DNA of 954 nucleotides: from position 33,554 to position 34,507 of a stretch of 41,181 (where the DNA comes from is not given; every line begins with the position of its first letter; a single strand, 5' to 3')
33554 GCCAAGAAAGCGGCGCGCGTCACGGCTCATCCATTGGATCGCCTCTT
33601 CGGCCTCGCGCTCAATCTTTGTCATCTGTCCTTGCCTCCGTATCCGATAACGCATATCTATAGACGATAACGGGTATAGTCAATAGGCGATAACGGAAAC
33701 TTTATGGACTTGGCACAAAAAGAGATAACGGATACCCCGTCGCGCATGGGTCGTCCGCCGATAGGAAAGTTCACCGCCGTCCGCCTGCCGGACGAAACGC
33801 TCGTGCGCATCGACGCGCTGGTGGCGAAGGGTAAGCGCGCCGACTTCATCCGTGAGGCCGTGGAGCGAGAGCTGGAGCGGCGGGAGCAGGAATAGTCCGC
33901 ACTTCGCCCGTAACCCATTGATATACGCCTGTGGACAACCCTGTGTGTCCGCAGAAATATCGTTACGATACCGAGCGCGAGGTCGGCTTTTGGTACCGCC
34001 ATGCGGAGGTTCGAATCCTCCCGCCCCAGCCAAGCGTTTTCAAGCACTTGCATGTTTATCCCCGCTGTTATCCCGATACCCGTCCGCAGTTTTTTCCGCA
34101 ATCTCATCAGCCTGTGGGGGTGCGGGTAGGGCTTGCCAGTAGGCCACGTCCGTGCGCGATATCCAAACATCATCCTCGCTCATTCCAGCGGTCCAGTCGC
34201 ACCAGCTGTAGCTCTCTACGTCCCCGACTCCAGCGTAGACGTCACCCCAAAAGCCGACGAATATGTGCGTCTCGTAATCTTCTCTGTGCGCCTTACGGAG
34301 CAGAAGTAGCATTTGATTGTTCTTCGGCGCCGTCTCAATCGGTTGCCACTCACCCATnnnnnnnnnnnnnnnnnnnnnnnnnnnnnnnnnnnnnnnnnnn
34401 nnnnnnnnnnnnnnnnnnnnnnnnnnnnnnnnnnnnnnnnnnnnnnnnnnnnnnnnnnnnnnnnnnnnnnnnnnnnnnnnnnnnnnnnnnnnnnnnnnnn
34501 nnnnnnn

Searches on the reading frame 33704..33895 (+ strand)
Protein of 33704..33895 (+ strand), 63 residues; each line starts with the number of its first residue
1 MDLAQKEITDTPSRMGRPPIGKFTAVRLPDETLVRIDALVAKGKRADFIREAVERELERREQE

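Call 4: search_protein_families(library=pfam, proteins=[window:33704-33895:+], max_evalue=0.1)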
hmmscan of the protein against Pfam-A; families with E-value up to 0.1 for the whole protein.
window:33704-33895:+ (63 aa): 3 families
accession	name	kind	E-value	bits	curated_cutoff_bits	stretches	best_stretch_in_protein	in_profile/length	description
PF01402.27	RHH_1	-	0.0012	19.2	20.5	1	26-59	4-39/39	Ribbon-helix-helix protein, copG family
PF02785.25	Biotin_carb_C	-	0.045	14.3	32.4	1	11-45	8-42/108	Biotin carboxylase C-terminal domain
PF17723.7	RHH_8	-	0.096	13.2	25.4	0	32-61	14-46/119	Ribbon-Helix-Helix transcriptional regulator family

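Call 5: search_protein_families(library=padloc, proteins=[window:33704-33895:+], max_evalue=0.1)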
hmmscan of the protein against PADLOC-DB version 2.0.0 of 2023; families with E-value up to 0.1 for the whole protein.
window:33704-33895:+ (63 aa): 0 families

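Call 6: search_protein_families(library=phrogs, proteins=[window:33704-33895:+], max_evalue=0.01)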
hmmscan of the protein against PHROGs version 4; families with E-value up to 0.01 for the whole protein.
window:33704-33895:+ (63 aa): 1 family
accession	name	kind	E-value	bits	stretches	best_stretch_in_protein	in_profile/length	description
phrog_4738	-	transcription regulation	3.2e-06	27.8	1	13-62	6-58/59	transcriptional repressor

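Call 108: search_protein_families(library=ncbifam, proteins=[window:33704-33895:+], max_evalue=0.01)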
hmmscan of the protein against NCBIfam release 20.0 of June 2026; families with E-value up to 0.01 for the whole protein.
window:33704-33895:+ (63 aa): 1 family
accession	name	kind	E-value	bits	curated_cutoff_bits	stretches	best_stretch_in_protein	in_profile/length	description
NF041551.1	YlcI_YnfO_N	subfamily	3.4e-06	27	30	1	24-60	5-42/42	YlcI/YnfO family protein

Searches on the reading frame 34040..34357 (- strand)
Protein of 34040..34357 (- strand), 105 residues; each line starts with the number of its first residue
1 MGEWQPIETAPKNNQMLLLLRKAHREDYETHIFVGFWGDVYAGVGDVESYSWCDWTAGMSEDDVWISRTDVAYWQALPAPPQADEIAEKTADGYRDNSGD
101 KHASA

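Call 4: search_protein_families(library=pfam, proteins=[window:34040-34357:-], max_evalue=0.1)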
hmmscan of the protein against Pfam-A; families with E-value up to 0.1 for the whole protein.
window:34040-34357:- (105 aa): 1 family
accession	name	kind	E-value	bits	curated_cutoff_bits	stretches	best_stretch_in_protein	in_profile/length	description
PF04448.17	DUF551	-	0.09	14.1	22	1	40-82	39-68/68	Protein of unknown function (DUF551)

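Call 5: search_protein_families(library=padloc, proteins=[window:34040-34357:-], max_evalue=0.1)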
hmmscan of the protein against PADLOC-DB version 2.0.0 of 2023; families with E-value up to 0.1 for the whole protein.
window:34040-34357:- (105 aa): 0 families

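Call 6: search_protein_families(library=phrogs, proteins=[window:34040-34357:-], max_evalue=0.01)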
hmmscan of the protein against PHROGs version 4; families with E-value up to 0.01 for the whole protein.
window:34040-34357:- (105 aa): 1 family
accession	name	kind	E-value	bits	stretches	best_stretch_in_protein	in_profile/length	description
phrog_924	-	unknown function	6.5e-05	23.7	1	1-92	89-161/267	-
